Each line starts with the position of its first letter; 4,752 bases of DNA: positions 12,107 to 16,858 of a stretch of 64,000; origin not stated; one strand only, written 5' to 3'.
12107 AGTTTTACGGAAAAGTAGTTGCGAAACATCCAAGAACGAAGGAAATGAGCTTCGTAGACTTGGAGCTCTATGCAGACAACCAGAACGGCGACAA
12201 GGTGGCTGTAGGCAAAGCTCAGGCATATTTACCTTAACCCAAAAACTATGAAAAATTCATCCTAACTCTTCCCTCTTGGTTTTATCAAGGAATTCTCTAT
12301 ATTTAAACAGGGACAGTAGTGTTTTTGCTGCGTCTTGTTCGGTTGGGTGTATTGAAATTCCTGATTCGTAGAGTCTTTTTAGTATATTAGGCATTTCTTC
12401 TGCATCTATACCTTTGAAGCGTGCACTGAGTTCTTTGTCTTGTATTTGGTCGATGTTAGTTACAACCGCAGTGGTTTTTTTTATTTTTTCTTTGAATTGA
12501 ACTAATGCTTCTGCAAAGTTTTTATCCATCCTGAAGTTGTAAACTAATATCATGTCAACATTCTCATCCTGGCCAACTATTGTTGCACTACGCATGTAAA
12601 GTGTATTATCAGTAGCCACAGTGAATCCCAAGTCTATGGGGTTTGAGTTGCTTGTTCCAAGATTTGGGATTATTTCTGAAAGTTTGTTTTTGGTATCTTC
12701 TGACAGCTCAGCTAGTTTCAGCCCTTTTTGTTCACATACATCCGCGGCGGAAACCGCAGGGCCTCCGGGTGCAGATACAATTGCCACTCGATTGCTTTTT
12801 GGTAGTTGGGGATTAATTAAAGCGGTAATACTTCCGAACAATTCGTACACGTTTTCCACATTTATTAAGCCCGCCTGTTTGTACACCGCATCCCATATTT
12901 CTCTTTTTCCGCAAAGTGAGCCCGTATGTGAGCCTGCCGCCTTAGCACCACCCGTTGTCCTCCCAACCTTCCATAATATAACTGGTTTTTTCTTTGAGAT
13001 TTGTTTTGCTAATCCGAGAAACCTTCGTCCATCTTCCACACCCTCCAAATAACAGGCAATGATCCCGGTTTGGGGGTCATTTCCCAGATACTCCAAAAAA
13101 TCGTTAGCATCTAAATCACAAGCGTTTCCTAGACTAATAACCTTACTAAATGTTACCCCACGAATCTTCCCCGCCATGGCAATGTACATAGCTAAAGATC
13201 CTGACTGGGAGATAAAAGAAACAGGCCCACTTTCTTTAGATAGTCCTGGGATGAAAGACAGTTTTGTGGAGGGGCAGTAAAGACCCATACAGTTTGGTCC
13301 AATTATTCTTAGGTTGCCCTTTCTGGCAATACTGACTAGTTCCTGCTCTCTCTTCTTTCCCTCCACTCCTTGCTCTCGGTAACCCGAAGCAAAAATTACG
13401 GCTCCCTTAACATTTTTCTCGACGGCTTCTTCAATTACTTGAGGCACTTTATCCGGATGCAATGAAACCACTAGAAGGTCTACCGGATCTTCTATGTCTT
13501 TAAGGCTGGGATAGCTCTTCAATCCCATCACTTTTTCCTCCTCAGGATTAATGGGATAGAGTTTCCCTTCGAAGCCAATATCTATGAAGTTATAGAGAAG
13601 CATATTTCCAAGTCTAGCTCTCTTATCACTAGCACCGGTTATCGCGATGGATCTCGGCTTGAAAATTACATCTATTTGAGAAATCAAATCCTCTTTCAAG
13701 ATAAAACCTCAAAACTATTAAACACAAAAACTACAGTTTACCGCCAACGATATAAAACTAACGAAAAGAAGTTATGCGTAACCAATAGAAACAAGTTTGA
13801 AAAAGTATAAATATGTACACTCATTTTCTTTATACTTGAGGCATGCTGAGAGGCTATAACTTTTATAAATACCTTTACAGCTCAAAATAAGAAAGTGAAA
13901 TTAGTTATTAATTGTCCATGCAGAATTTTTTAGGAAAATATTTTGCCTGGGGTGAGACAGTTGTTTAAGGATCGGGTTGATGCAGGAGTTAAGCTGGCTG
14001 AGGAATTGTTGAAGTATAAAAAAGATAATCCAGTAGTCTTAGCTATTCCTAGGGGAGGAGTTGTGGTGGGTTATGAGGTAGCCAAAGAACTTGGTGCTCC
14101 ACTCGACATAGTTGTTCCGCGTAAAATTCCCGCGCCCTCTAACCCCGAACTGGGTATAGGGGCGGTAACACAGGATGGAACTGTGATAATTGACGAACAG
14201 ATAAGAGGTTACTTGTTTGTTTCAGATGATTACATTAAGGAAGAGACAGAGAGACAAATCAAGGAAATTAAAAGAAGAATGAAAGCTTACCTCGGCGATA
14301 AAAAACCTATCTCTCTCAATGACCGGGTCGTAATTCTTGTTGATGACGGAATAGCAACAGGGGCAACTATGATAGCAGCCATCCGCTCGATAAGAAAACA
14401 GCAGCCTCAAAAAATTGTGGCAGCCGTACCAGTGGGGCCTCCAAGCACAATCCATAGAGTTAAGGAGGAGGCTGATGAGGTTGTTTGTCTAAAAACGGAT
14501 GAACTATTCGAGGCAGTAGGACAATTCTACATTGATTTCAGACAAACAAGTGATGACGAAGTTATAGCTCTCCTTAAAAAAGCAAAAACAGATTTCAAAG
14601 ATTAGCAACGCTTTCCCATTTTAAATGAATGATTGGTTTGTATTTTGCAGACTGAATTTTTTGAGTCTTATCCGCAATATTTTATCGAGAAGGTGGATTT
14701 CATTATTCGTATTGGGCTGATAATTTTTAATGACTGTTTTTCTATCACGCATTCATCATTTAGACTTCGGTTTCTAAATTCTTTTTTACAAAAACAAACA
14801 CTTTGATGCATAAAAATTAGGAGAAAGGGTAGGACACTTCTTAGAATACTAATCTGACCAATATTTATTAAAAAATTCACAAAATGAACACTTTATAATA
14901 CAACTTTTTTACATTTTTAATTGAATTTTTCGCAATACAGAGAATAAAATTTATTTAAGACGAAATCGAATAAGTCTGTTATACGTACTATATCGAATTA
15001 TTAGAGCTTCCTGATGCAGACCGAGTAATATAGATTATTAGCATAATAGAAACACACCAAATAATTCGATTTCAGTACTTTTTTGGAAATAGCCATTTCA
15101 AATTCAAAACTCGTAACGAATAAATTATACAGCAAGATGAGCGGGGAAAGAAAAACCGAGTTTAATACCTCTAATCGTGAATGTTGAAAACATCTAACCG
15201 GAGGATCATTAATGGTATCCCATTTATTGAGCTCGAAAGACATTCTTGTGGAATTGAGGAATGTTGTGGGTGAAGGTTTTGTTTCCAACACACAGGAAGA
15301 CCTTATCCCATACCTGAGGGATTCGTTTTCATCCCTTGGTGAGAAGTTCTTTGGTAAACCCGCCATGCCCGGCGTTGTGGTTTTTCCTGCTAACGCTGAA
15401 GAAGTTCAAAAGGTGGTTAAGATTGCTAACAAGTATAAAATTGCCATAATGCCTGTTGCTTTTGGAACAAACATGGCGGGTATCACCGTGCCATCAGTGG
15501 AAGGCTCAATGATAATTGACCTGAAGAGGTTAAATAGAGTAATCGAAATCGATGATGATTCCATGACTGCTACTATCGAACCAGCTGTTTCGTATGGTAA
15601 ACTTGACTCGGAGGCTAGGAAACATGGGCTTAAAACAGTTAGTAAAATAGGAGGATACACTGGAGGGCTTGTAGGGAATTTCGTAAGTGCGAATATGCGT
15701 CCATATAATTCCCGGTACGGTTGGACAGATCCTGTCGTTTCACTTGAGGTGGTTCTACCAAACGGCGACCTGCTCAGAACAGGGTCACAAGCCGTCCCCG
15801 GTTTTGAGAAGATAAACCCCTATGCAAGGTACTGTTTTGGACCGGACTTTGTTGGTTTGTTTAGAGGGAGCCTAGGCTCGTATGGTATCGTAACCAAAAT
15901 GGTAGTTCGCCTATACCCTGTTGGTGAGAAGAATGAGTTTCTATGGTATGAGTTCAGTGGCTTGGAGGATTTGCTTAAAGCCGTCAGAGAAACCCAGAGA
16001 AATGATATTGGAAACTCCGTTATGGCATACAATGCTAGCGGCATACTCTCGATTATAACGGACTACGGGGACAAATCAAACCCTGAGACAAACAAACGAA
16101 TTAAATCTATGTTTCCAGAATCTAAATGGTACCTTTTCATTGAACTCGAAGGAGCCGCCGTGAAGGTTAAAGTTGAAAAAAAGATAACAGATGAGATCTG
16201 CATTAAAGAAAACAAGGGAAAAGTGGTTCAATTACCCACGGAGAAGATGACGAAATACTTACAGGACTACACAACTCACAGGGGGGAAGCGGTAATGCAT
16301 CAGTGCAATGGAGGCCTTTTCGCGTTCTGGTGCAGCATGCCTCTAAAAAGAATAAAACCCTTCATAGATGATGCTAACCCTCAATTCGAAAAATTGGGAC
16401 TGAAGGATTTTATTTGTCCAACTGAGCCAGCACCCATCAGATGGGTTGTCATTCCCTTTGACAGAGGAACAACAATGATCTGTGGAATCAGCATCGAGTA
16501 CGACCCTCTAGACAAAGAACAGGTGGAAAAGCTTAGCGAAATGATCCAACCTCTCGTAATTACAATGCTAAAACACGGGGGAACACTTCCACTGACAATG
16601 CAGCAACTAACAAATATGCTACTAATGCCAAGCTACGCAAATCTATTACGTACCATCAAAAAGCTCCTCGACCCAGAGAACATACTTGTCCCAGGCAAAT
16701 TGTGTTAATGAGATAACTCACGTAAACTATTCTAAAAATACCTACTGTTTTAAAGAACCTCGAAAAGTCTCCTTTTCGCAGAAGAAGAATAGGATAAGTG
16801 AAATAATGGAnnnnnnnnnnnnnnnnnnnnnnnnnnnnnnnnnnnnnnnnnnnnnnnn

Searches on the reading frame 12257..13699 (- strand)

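Call 60: search_protein_families(library=pfam, proteins=[window:12257-13699:-], max_evalue=0.0001)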
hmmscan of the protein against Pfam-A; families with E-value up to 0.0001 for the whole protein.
window:12257-13699:- (480 aa): 3 families
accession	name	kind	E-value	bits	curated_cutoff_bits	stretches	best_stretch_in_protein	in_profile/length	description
PF13607.11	Succ_CoA_lig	-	1.6e-49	167.6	27.4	1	158-293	2-137/138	Succinyl-CoA ligase like flavodoxin domain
PF13380.12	CoA_binding_2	-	8.2e-25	88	22.8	1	16-141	1-114/116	CoA binding domain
PF02629.25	CoA_binding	-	3.1e-09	37.9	22.3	1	14-106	2-97/97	CoA binding domain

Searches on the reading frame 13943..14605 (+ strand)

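Call 104: search_protein_families(library=pfam, proteins=[window:13943-14605:+], max_evalue=0.001)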
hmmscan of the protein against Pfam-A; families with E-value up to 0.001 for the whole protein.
window:13943-14605:+ (220 aa): 4 families
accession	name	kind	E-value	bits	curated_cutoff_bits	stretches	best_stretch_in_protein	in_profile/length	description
PF00156.33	Pribosyltran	-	3.3e-20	72.4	26.3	1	14-199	14-157/158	Phosphoribosyl transferase domain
PF14681.12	UPRTase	-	4.4e-07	30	27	1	119-180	112-175/206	Uracil phosphoribosyltransferase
PF15609.12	PRTase_2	-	1.5e-05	25.1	28.8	1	124-162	116-154/188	Phosphoribosyl transferase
PF24390.1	PRTase-CE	-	0.00063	20.1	27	1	105-213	92-199/253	PRTase-CE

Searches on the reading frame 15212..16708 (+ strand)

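Call 60: search_protein_families(library=pfam, proteins=[window:15212-16708:+], max_evalue=0.0001)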
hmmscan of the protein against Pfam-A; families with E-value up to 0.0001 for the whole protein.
window:15212-16708:+ (498 aa): 2 families
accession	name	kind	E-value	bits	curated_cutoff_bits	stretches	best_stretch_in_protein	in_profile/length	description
PF01565.28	FAD_binding_4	-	3.7e-28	98.4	26.4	1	53-191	1-139/139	FAD binding domain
PF02913.24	FAD-oxidase_C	-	1.7e-09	38.2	21.2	1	245-497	9-248/248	FAD linked oxidases, C-terminal domain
